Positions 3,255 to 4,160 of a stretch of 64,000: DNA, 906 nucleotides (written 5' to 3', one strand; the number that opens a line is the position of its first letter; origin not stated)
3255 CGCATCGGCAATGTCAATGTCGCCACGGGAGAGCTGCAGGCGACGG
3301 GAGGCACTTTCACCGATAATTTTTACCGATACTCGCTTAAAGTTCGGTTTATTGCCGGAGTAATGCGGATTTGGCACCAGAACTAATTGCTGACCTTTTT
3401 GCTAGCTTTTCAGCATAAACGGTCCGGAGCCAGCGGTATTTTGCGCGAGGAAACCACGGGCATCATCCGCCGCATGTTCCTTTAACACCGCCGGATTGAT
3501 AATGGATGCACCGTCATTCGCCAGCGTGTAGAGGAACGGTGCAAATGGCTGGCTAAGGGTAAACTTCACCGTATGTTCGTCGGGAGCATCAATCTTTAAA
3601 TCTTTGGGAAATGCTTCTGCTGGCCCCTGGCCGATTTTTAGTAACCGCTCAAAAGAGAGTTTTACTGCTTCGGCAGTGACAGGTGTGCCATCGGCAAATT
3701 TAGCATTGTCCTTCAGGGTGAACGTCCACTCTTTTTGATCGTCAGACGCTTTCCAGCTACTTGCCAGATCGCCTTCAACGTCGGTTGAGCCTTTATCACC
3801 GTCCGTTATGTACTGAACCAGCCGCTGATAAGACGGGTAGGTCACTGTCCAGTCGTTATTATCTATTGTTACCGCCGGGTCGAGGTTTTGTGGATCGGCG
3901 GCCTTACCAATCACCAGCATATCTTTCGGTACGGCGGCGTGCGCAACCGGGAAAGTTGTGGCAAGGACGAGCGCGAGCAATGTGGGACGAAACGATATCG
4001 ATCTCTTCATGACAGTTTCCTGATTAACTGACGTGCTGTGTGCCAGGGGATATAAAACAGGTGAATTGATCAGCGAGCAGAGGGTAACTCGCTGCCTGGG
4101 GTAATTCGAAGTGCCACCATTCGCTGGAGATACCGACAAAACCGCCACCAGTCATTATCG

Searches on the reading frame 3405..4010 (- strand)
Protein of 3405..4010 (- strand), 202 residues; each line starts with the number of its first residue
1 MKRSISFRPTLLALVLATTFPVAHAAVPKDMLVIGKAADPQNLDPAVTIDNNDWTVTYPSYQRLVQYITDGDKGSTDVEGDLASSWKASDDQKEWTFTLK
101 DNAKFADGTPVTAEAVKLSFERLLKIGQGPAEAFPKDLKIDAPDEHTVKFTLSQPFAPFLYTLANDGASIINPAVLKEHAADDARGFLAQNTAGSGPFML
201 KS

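Call 28: list_cluster_members(proteins=[window:3405-4010:-, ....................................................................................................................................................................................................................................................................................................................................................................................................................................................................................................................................])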
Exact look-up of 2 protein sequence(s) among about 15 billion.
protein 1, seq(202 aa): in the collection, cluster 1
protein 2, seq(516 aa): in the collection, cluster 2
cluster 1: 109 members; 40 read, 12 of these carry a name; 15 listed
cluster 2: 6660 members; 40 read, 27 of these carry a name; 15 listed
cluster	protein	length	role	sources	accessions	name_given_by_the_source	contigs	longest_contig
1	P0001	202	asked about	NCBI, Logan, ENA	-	-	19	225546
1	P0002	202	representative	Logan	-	-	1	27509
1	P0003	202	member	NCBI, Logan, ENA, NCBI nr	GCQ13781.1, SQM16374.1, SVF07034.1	D,D-dipeptide ABC transporter periplasmic binding protein [Escherichia coli]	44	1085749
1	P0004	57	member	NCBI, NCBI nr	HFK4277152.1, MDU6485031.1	TPA: hypothetical protein ACG1W9_004903, partial [Escherichia coli] | hypothetical protein [Escherichia coli]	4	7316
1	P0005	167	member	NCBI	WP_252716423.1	ABC transporter substrate-binding protein, partial [Shigella sonnei]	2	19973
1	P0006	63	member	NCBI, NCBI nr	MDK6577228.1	hypothetical protein QP281_25510, partial [Escherichia coli] | hypothetical protein [Escherichia coli]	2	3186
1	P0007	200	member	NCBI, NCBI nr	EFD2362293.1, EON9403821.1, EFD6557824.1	ABC transporter substrate-binding protein, partial [Escherichia coli] | ABC transporter substrate-binding protein [Escherichia coli]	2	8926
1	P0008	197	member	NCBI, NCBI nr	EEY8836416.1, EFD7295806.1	ABC transporter substrate-binding protein, partial [Escherichia coli] | ABC transporter substrate-binding protein [Escherichia coli]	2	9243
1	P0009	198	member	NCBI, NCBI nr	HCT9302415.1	TPA: ABC transporter substrate-binding protein, partial [Escherichia coli] | ABC transporter substrate-binding protein [Escherichia coli]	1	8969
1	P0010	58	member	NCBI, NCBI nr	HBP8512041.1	TPA: hypothetical protein L6566_004355, partial [Escherichia coli] | hypothetical protein [Escherichia coli]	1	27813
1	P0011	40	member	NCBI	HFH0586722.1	TPA: peptide ABC transporter permease, partial [Escherichia coli]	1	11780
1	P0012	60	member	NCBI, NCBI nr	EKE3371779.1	hypothetical protein OUO93_004035, partial [Escherichia coli] | hypothetical protein [Escherichia coli]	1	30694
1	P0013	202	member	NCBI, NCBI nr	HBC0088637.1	TPA: ABC transporter substrate-binding protein, partial [Escherichia coli] | ABC transporter substrate-binding protein [Escherichia coli]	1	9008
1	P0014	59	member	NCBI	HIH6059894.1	TPA: ABC transporter substrate-binding protein, partial [Escherichia coli]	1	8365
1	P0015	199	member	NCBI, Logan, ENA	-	-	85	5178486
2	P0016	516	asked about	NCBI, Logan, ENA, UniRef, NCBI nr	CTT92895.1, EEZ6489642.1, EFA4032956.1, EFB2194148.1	ABC transporter substrate-binding protein [Escherichia coli] | ABC transporter substrate-binding protein n=1 Tax=Escherichia coli TaxID=562 ...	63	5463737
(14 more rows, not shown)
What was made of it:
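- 3405..4010 (-): Coding part of the truncated product, 202 residues. It includes a Sec-type signal peptide (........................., roughly 3936..4010) and about the first third of the SBP_bac_5 domain. The exact 202-residue product is found on 19 contigs in public assemblies (call 28).
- On Nonsense-mutation pseudogene: The Trp-restored protein is an exact database entry on 63 contigs (call 28).
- The exact 202-residue product occurs on 19 contigs (call 28).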

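Call 33: find_encoding_contigs(protein=P0001, flank=2500, max_places=10)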
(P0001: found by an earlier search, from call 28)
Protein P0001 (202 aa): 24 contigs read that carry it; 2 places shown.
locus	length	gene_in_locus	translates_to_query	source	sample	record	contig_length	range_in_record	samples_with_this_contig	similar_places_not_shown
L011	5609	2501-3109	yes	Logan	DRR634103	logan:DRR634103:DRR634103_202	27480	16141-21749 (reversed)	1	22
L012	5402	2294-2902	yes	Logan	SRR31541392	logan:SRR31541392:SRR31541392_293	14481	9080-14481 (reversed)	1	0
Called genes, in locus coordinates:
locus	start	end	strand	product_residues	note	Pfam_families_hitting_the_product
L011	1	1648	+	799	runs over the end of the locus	PF00989:PAS, PF13426:PAS_9, PF00989:PAS, PF08448:PAS_4, PF13188:PAS_8 (weak), PF13426:PAS_9, PF00990:GGDEF, PF00563:EAL, +1 more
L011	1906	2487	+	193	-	PF01427:Peptidase_M15, PF02557:VanY (weak)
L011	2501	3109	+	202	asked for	PF00496:SBP_bac_5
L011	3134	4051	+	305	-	PF00496:SBP_bac_5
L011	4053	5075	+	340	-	PF19300:BPD_transp_1_N, PF00528:BPD_transp_1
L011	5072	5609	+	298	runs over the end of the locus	PF12911:OppC_N, PF00528:BPD_transp_1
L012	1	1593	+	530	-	PF00990:GGDEF, PF00563:EAL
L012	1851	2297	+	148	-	PF01427:Peptidase_M15, PF02557:VanY (weak)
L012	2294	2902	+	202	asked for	PF00496:SBP_bac_5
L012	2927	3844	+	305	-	PF00496:SBP_bac_5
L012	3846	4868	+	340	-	PF19300:BPD_transp_1_N, PF00528:BPD_transp_1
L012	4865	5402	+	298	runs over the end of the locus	PF12911:OppC_N, PF00528:BPD_transp_1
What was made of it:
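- Gene callers report both pieces as separate products (call 33).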

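Call 34: find_encoding_contigs(protein=P0003, flank=2500, max_places=10)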
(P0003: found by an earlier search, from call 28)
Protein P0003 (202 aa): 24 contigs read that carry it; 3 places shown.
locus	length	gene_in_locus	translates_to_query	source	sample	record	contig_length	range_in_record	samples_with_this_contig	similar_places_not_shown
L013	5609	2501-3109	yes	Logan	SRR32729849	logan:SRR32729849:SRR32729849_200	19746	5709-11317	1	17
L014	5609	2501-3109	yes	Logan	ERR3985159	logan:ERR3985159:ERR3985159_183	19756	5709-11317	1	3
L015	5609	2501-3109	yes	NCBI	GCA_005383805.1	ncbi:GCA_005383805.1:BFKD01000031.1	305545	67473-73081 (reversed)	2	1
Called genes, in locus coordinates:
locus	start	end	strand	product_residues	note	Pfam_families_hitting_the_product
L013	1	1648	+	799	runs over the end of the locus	PF00989:PAS, PF13426:PAS_9, PF00989:PAS, PF08448:PAS_4, PF13188:PAS_8 (weak), PF13426:PAS_9, PF00990:GGDEF, PF00563:EAL, +1 more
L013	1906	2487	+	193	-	PF01427:Peptidase_M15, PF02557:VanY (weak)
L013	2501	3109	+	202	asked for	PF00496:SBP_bac_5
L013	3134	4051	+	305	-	PF00496:SBP_bac_5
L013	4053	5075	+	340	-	PF19300:BPD_transp_1_N, PF00528:BPD_transp_1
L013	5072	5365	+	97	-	PF12911:OppC_N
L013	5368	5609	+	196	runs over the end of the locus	PF00528:BPD_transp_1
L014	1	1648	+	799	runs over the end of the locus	PF00989:PAS, PF13426:PAS_9, PF00989:PAS, PF08448:PAS_4, PF13188:PAS_8 (weak), PF13426:PAS_9, PF00990:GGDEF, PF00563:EAL, +1 more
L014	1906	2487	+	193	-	PF01427:Peptidase_M15, PF02557:VanY (weak)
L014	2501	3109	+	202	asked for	PF00496:SBP_bac_5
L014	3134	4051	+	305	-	PF00496:SBP_bac_5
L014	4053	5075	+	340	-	PF19300:BPD_transp_1_N, PF00528:BPD_transp_1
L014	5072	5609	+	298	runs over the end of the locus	PF12911:OppC_N, PF00528:BPD_transp_1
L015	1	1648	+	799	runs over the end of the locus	PF00989:PAS, PF13426:PAS_9, PF00989:PAS, PF08448:PAS_4, PF13188:PAS_8 (weak), PF13426:PAS_9, PF00990:GGDEF, PF00563:EAL, +1 more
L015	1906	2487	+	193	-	PF01427:Peptidase_M15, PF02557:VanY (weak)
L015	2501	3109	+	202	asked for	PF00496:SBP_bac_5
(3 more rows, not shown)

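Call 44: find_encoding_contigs(protein=P0016, flank=2500, max_places=6)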
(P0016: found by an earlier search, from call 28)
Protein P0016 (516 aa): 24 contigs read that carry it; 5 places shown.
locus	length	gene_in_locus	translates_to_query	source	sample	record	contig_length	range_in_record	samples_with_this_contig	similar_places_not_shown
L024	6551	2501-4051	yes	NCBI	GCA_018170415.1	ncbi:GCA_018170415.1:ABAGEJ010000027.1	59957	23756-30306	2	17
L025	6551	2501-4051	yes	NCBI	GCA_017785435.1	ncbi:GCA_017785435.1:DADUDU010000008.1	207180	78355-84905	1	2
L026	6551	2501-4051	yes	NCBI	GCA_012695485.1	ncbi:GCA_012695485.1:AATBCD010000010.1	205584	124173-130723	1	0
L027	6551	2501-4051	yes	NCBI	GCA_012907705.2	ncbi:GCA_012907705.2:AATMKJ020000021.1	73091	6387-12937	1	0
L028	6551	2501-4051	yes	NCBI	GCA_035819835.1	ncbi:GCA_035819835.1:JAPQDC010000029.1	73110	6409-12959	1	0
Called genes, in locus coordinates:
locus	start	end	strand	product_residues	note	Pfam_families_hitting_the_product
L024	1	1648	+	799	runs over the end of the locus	PF00989:PAS, PF13426:PAS_9, PF00989:PAS, PF08448:PAS_4, PF13188:PAS_8 (weak), PF13426:PAS_9, PF00990:GGDEF, PF00563:EAL, +1 more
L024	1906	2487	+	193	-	PF01427:Peptidase_M15, PF02557:VanY (weak)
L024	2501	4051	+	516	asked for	PF00496:SBP_bac_5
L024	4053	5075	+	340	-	PF19300:BPD_transp_1_N, PF00528:BPD_transp_1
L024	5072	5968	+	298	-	PF12911:OppC_N, PF00528:BPD_transp_1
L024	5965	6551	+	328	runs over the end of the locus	PF00005:ABC_tran, PF02463:SMC_N (weak), PF13304:AAA_21 (faint), PF08352:oligo_HPY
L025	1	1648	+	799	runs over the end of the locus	PF00989:PAS, PF13426:PAS_9, PF00989:PAS, PF08448:PAS_4, PF13188:PAS_8 (weak), PF13426:PAS_9, PF00990:GGDEF, PF00563:EAL, +1 more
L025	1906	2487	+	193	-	PF01427:Peptidase_M15, PF02557:VanY (weak)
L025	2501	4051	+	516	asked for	PF00496:SBP_bac_5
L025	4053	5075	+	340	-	PF19300:BPD_transp_1_N, PF00528:BPD_transp_1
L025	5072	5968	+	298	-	PF12911:OppC_N, PF00528:BPD_transp_1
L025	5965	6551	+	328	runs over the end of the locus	PF00005:ABC_tran, PF02463:SMC_N (weak), PF13304:AAA_21 (faint), PF08352:oligo_HPY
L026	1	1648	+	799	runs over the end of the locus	PF00989:PAS, PF13426:PAS_9, PF00989:PAS, PF08448:PAS_4, PF13188:PAS_8 (weak), PF13426:PAS_9, PF00990:GGDEF, PF00563:EAL, +1 more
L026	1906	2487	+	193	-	PF01427:Peptidase_M15, PF02557:VanY (weak)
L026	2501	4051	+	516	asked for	PF00496:SBP_bac_5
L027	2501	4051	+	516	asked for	PF00496:SBP_bac_5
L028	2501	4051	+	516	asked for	PF00496:SBP_bac_5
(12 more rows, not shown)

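Call 46: search_solved_structures(query=P0016, max_evalue=1e-10)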
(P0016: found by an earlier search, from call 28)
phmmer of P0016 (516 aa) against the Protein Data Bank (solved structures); distinct sequences matched with E-value up to 1e-10: 81 (the best 60 are shown).
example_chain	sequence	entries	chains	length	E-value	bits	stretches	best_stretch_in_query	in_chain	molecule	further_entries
5u4o_A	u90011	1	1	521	6.1e-62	213.2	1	31-503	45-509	ABC transporter substrate-binding protein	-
6ofq_A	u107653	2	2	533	9.8e-51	176.3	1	31-499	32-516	Heme-binding protein A / AI-2 binding protein A | Heme-binding protein A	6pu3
6hlx_A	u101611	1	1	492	2.1e-48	168.5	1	32-503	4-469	AgaA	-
5f1q_A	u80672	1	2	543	1.3e-45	159.4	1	24-509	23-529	Periplasmic dipeptide transport protein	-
3tpa_A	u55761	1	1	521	1.3e-45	159.3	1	27-504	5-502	Heme-binding protein A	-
8z1y_F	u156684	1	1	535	1.9e-45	158.8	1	12-509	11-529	Dipeptide-binding protein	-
8z1z_F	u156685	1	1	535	1.3e-44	156.1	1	12-509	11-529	Dipeptide-binding protein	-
1dpe_A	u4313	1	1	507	1.8e-44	155.6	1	36-509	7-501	DIPEPTIDE-BINDING PROTEIN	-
1dpp_A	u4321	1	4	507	5.1e-44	154.1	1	37-509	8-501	DIPEPTIDE BINDING PROTEIN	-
3m8u_A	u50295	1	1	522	1e-43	153.1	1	39-486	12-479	Heme-binding protein A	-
7kz8_A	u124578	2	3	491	7.3e-43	150.3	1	29-504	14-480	Peptide/nickel transport system substrate-binding protein AapF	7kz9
3o9p_A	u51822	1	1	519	3.6e-40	141.4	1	29-503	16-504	Periplasmic murein peptide-binding protein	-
4toz_A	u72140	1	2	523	1e-39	139.9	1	29-503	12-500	Periplasmic murein peptide-binding protein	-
8upi_A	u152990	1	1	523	1.9e-38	135.7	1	38-486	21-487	Peptide ABC transporter substrate-binding protein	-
1b05_A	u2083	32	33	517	1.1e-36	129.9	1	32-505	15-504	PERIPLASMIC OLIGOPEPTIDE-BINDING PROTEIN | PROTEIN (OLIGO-PEPTIDE BINDING PROTEIN) | PERIPLASMIC OLIGO-PEPTIDE BINDING PROTEIN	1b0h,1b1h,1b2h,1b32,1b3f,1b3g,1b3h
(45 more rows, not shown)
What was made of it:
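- Closest known: Solved family-5 peptide-binding proteins: DppA. Same: Homologous across essentially the whole length: query residues ~30-509, E = 6e-62 to 1e-36 (call 46).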
